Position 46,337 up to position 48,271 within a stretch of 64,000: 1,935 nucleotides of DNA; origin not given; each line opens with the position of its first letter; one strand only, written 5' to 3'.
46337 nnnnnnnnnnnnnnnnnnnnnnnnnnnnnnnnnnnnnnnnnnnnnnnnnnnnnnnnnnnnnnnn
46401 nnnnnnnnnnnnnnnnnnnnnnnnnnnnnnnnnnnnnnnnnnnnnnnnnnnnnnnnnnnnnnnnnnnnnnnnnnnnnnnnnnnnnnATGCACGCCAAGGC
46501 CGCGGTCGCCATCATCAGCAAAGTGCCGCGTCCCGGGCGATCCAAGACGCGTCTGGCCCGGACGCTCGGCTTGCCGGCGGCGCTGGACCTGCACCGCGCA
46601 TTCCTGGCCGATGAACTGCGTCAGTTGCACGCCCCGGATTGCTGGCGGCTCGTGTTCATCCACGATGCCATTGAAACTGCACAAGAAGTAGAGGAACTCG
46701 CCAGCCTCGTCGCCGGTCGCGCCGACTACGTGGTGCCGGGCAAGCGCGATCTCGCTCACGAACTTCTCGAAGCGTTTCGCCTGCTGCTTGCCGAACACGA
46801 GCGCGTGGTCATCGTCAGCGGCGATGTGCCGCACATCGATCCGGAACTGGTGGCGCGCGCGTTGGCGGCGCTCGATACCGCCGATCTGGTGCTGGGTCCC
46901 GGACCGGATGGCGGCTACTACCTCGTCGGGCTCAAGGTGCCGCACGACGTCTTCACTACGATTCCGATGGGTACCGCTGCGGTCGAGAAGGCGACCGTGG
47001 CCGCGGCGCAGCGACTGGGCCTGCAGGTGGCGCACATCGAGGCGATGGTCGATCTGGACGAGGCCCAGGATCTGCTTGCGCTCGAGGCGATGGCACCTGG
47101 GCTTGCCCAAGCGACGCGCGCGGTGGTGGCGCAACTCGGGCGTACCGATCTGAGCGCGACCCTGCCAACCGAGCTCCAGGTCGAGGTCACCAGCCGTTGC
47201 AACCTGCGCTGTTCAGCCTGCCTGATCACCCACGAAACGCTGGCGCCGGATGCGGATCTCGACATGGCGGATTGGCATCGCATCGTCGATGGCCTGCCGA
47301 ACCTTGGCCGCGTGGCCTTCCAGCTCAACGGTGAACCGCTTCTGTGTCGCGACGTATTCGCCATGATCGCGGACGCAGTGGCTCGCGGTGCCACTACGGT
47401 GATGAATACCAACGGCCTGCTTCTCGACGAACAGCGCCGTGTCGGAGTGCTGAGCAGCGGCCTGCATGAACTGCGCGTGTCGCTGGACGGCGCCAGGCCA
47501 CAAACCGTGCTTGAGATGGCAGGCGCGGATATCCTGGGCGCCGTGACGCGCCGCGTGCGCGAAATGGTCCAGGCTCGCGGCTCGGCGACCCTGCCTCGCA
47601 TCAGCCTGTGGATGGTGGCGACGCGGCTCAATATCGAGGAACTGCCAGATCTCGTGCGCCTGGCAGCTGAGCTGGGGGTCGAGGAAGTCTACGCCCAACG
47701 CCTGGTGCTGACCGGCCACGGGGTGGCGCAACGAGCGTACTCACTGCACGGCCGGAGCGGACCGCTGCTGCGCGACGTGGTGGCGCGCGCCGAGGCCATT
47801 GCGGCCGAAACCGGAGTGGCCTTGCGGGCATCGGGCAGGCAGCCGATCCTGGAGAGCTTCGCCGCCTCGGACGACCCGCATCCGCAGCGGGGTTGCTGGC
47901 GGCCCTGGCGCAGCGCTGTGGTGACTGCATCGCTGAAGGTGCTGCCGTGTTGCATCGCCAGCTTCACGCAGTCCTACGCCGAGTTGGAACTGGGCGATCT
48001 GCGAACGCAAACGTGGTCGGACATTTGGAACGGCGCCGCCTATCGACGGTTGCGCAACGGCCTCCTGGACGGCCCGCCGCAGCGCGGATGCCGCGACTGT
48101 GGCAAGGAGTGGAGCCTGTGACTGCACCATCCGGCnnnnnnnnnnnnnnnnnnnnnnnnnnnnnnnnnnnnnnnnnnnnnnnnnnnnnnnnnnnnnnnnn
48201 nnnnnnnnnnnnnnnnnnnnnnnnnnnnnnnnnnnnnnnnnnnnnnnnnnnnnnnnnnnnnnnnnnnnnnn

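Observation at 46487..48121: Rosetta-stone fusion of a DUF2064/TIGR04282-type glycosyltransferase-like domain with a radical SAM/SPASM enzyme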

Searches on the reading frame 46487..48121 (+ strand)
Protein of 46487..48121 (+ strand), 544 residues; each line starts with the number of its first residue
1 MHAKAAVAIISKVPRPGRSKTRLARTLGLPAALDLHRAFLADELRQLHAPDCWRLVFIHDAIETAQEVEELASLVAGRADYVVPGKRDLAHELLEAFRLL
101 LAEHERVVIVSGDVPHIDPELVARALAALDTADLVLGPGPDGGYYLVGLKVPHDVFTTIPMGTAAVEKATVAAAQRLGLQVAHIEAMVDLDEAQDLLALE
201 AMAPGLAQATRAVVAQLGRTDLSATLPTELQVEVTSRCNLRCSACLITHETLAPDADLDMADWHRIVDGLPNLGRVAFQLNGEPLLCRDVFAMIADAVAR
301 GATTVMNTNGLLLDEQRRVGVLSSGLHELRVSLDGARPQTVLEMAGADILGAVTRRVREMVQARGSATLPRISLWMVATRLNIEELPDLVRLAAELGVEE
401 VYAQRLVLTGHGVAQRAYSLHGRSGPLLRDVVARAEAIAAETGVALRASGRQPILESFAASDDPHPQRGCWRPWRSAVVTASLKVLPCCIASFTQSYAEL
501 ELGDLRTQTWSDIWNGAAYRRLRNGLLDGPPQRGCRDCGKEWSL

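Call 3: search_protein_families(library=pfam, proteins=[window:46487-48121:+], max_evalue=0.01)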
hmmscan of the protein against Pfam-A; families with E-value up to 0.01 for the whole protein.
window:46487-48121:+ (544 aa): 5 families
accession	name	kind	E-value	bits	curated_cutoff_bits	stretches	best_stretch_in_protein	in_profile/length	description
PF09837.15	DUF2064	-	1.6e-20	73.6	25.8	1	46-163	4-120/120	Uncharacterized protein conserved in bacteria (DUF2064)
PF13186.11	SPASM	-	2.8e-12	47.2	21.5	1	470-538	1-66/67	Iron-sulfur cluster-binding domain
PF04055.27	Radical_SAM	-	3.5e-09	37.5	29.5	1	232-392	1-165/166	Radical SAM superfamily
PF01983.22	CofC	-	2e-07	30.9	22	1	12-216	6-197/217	Guanylyl transferase CofC like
PF12804.13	NTP_transf_3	-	0.001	19.7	27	1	94-144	77-127/160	MobA-like NTP transferase domain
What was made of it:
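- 46487..47131 (+): N-domain (aa 1-215) with a CofC/MobA-like nucleotidyltransferase fold. Motifs: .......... (46526-46555), SGDVPH with D113 (46817-46834), PDGGYY (46904-46921), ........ with D189/D191/D195 (47051-47074). PF09837 and PF01983 above gathering score (call 3).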

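Call 4: search_protein_families(library=ncbifam, proteins=[window:46487-48121:+], max_evalue=0.01)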
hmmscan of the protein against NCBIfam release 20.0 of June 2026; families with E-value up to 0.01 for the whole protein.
window:46487-48121:+ (544 aa): 42 families (the best 25 are shown)
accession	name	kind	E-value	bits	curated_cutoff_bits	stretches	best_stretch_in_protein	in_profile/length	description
TIGR04282.1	glyco_like_cofC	hypoth_equivalog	2.9e-37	128.3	134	1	7-196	1-189/189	TIGR04282 family arsenosugar biosynthesis glycosyltransferase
TIGR04311.1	rSAM_Geo_metal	subfamily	1.4e-31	110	400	1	227-447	2-226/423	radical SAM/SPASM family putative metalloenzyme maturase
TIGR04317.1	W_rSAM_matur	equivalog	1.5e-26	93.4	380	1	229-538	5-313/349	tungsten cofactor oxidoreductase radical SAM maturase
TIGR02109.1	PQQ_syn_pqqE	equivalog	9.2e-25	87.3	381.35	1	225-524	4-291/358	pyrroloquinoline quinone biosynthesis protein PqqE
TIGR04545.1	rSAM_ahbD_hemeb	equivalog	8e-20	71.5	500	1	232-413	4-182/339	heme b synthase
TIGR02666.1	moaA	equivalog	1.6e-17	63.5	284.05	1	229-398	11-185/336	GTP 3',8-cyclase MoaA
TIGR04051.1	rSAM_NirJ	equivalog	4.3e-17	62.1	515.45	1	234-418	8-188/354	heme d1 biosynthesis radical SAM protein NirJ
TIGR04347.1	pseudo_SAM_Halo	equivalog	8.2e-17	61.5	525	1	233-410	43-216/390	TIGR04347 family pseudo-SAM/SPASM protein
TIGR03962.1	mycofact_rSAM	equivalog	1.6e-15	57.2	265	1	227-412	11-191/339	mycofactocin radical SAM maturase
TIGR02668.1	moaA_archaeal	equivalog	2e-15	56.6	325.25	1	229-396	11-176/303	GTP 3',8-cyclase MoaA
TIGR04546.1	rSAM_ahbC_deAc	equivalog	2.1e-14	53.1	650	1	233-413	44-220/390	12,18-didecarboxysiroheme deacetylase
TIGR04055.1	rSAM_NirJ2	equivalog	1.3e-13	51.2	500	1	234-523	6-283/326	putative heme d1 biosynthesis radical SAM protein NirJ2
NF050035.1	rSAM_WgK_link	exception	3.5e-13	49.3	650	1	226-419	7-195/367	radical SAM/SPASM peptide maturase WgkB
NF045574.1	sacti_mat_StsB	exception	5.5e-13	48.6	625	1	233-403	101-266/466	StsB family radical SAM/SPASM domain sactipeptide maturase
TIGR04054.1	rSAM_NirJ1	equivalog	2e-12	46.4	650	1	233-413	41-217/387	putative heme d1 biosynthesis radical SAM protein NirJ1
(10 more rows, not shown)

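Call 5: find_homologous_proteins(query=window:46487-48121:+, max_evalue=0.00001)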
Query window:46487-48121:+ (544 aa): 99 proteins with E <= 0.00001 among 8000 candidates.
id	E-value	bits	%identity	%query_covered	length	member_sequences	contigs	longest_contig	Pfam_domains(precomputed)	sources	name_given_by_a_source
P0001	0.0e+0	1198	100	100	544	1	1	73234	PF13186.12,PF04055.28,PF01983.22,PF09837.16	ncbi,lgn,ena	-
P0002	2.1e-267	906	77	100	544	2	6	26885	PF13186.12,PF04055.28,PF09837.16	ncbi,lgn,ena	-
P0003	3.4e-263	892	77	100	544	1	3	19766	PF13186.12,PF04055.28,PF09837.16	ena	-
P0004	3.5e-263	892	74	100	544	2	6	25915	PF13186.12,PF04055.28,PF09837.16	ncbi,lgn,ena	-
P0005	2.2e-254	863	73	100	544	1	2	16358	PF13186.12,PF04055.28,PF01983.22,PF09837.16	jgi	-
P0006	3.9e-251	852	72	100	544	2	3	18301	PF13186.12,PF04055.28,PF01983.22,PF09837.16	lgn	-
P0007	4.0e-247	839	73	100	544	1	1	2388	PF13186.12,PF04055.28,PF01983.22,PF09837.16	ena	-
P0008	1.0e-226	772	67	100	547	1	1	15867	PF13186.12,PF04055.28,PF09837.16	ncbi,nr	ncbi:MAG: DUF2064 domain-containing protein [Deltaproteobacteria bacterium]|nr:DUF2064 domain-contai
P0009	4.9e-226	770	67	100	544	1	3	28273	PF13186.12,PF04055.28,PF09837.16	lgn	-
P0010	1.4e-225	768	67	99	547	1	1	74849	PF13186.12,PF04055.28,PF09837.16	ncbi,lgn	-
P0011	2.9e-222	757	67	99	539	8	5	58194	PF13186.12,PF04055.28,PF09837.16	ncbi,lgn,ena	-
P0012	6.0e-211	720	63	99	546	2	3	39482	PF13186.12,PF04055.28,PF09837.16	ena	-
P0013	1.0e-207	709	64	99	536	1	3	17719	PF13186.12,PF04055.28,PF09837.16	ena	-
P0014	4.3e-207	707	63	100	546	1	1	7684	PF13186.12,PF04055.28,PF09837.16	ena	-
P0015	1.7e-205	702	63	99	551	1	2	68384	PF13186.12,PF04055.28,PF09837.16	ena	-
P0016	2.0e-202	692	62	99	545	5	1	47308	PF13186.12,PF04055.28,PF09837.16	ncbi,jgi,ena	-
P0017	2.7e-201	688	61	99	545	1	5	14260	PF13186.12,PF04055.28,PF09837.16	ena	-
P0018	1.2e-200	686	62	99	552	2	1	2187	PF13186.12,PF04055.28,PF09837.16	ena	-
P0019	8.3e-200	683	60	100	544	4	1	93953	PF13186.12,PF04055.28,PF01983.22,PF09837.16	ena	-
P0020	3.4e-198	678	60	98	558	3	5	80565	PF13186.12,PF04055.28,PF09837.16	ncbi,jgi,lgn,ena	-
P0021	1.1e-197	676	62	99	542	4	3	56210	PF13186.12,PF04055.28,PF01983.22,PF09837.16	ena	-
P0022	2.7e-197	675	60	99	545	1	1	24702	PF13186.12,PF04055.28,PF09837.16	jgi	jgi:MoaA/NifB/PqqE/SkfB family radical SAM enzyme/glycosyltransferase A (GT-A) superfamily protein (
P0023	2.8e-197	675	61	99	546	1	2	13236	PF13186.12,PF04055.28,PF09837.16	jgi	-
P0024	3.5e-196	671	61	100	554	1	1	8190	PF13186.12,PF04055.28,PF01983.22,PF09837.16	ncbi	-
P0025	4.1e-196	671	60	99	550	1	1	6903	PF13186.12,PF04055.28,PF09837.16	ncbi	-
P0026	1.6e-195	669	62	99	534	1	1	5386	PF13186.12,PF04055.28,PF09837.16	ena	-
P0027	1.4e-192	659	59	100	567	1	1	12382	PF13186.12,PF04055.28,PF01983.22,PF09837.16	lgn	-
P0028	4.4e-192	658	59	99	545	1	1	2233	PF13186.12,PF04055.28,PF09837.16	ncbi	-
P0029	2.4e-190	652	59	100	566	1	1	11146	PF13186.12,PF04055.28,PF09837.16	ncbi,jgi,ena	-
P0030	1.8e-187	642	59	99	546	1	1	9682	PF13186.12,PF04055.28,PF09837.16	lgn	-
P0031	1.9e-187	642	58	99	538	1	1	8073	PF13186.12,PF04055.28,PF01983.22,PF09837.16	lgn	-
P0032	6.0e-187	641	58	99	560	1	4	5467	PF13186.12,PF04055.28,PF09837.16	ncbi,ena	-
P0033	3.3e-186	638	58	100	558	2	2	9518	PF13186.12,PF04055.28,PF09837.16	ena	-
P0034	1.3e-185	636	57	99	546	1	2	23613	PF13186.12,PF04055.28,PF09837.16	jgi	-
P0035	2.0e-184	632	58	99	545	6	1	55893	PF13186.12,PF04055.28,PF09837.16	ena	-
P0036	3.0e-184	632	57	99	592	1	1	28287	PF13186.12,PF04055.28,PF09837.16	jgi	jgi:rSAM/selenodomain-associated transferase 1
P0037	3.9e-184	631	57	99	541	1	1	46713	PF13186.12,PF04055.28,PF01983.22,PF09837.16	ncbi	-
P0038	8.3e-184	630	59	99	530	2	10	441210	PF13186.12,PF04055.28,PF01983.22,PF09837.16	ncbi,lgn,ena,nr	ncbi:MAG TPA: DUF2064 domain-containing protein [Myxococcota bacterium]|nr:DUF2064 domain-containing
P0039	5.5e-183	628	56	100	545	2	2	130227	PF13186.12,PF04055.28,PF01983.22,PF09837.16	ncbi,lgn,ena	-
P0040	6.1e-181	621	57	99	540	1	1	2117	PF13186.12,PF04055.28,PF01983.22,PF09837.16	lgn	-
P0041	2.1e-180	619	56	99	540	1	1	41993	PF13186.12,PF04055.28,PF09837.16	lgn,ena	-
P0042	4.7e-179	615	54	100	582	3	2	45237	PF13186.12,PF04055.28,PF09837.16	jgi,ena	-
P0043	1.2e-178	613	57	100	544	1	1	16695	PF13186.12,PF04055.28,PF01983.22,PF09837.16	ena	-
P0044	2.5e-178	612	56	100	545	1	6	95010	PF13186.12,PF04055.28,PF01983.22,PF09837.16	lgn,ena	-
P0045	1.4e-176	606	55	100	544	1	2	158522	PF13186.12,PF04055.28,PF01983.22,PF09837.16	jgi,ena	jgi:rSAM/selenodomain-associated transferase 1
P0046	1.7e-175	603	56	99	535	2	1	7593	PF13186.12,PF04055.28,PF09837.16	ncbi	-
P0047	3.3e-172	592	55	99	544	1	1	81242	PF13186.12,PF04055.28,PF09837.16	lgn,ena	-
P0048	3.9e-172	592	56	100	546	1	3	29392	PF13186.12,PF04055.28,PF09837.16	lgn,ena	-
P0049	2.9e-171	589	55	99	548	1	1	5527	PF13186.12,PF04055.28,PF09837.16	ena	-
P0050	8.9e-167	574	52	100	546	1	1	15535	PF13186.12,PF04055.28,PF09837.16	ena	-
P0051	1.1e-165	571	53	100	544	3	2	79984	PF13186.12,PF04055.28,PF09837.16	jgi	-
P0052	3.7e-165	569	52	100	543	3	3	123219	PF13186.12,PF04055.28,PF01983.22,PF09837.16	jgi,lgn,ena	-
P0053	2.8e-158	546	52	100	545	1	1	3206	PF13186.12,PF04055.28,PF09837.16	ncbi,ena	-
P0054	8.1e-157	541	51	99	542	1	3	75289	PF13186.12,PF04055.28,PF09837.16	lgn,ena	-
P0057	5.4e-118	413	59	60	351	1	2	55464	PF13186.12,PF04055.28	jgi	jgi:MoaA/NifB/PqqE/SkfB family radical SAM enzyme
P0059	2.6e-91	325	55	56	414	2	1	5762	PF09837.16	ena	-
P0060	1.1e-71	260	38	83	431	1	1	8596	PF13186.12,PF04055.28,PF09837.16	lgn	-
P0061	1.7e-71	260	46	59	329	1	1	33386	PF13186.12,PF04055.28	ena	-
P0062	1.4e-69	253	41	61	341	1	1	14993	PF13186.12,PF04055.28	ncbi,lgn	-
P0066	4.3e-41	159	37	62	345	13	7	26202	PF13186.12,PF04055.28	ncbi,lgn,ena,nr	ncbi:MAG TPA: radical SAM protein [Gaiellaceae bacterium]|nr:radical SAM protein [Gaiellaceae bacter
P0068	4.9e-40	156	37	61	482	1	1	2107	PF13186.12,PF04055.28,PF01075.24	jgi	jgi:radical SAM protein with 4Fe4S-binding SPASM domain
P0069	3.8e-39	153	36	61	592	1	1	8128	PF13186.12,PF04055.28,PF01075.24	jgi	jgi:radical SAM protein with 4Fe4S-binding SPASM domain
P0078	9.2e-21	92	35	36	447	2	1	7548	PF09837.16,PF00535.33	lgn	-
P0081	4.6e-17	80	30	62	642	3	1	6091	PF13186.12,PF04055.28,PF13353.12,PF09837.16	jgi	-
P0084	3.5e-16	77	30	42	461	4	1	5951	PF13641.13,PF09837.16,PF00535.33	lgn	-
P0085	9.0e-16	76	36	35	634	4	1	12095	PF09837.16,PF26314.1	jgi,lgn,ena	-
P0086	8.4e-14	69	30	52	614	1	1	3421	PF13186.12,PF04055.28,PF09837.16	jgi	jgi:uncharacterized protein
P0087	1.6e-12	65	31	55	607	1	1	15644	PF13641.13,PF04055.28,PF00535.33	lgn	-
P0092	1.3e-10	59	30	61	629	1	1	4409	PF13186.12,PF04055.28,PF09837.16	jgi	jgi:radical SAM protein with 4Fe4S-binding SPASM domain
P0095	5.1e-9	54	34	36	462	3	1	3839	PF13641.13,PF09837.16,PF00535.33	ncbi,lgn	-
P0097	4.6e-8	50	30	36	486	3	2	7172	PF13641.13,PF09837.16,PF00535.33,PF12804.14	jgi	-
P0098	9.4e-8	49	41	15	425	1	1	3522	PF13489.13,PF13649.13,PF09837.16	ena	-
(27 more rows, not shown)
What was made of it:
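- Checked: Fifty-four 90%-identity clusters with 51-100% identity and about 544 aa carry both domains (call 5).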

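Call 7: find_encoding_contigs(protein=P0038, flank=10000, max_places=2)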
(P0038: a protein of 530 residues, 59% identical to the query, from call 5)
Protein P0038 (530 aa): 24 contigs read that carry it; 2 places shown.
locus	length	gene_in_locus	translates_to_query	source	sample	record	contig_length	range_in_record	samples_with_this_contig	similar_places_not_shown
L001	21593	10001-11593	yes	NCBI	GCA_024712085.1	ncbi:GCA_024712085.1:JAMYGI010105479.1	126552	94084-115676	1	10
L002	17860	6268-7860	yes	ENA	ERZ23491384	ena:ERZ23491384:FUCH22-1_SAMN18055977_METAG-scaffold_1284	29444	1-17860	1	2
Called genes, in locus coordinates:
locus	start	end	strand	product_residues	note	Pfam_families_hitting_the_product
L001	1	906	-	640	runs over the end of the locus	PF03417:AAT (weak), PF13781:DoxX_3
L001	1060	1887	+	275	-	PF04055:Radical_SAM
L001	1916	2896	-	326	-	PF12094:DUF3570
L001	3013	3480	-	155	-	-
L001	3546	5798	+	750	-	PF14537:Cytochrom_c3_2 (faint)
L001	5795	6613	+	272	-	-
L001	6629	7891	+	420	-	PF09594:GT87, PF26314:MptA_B_family (weak)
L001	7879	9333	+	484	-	PF13506:Glyco_transf_21, PF00535:Glycos_transf_2, PF13641:Glyco_tranf_2_3, PF13632:Glyco_trans_2_3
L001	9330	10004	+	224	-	PF00535:Glycos_transf_2, PF13641:Glyco_tranf_2_3 (weak)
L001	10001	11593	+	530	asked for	PF01983:CofC, PF09837:DUF2064, PF04055:Radical_SAM, PF13186:SPASM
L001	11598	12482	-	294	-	-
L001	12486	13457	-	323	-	-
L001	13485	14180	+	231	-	PF13620:CarboxypepD_reg (faint)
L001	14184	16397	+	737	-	PF22113:Mtrc-MtrF_II-IV_dom (faint), PF00034:Cytochrom_C (faint), PF13442:Cytochrome_CBB3 (faint), PF14522:Cytochrome_C7 (faint), PF14537:Cytochrom_c3_2 (faint)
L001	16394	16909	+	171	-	PF00355:Rieske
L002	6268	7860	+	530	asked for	PF01983:CofC, PF09837:DUF2064, PF04055:Radical_SAM, PF13186:SPASM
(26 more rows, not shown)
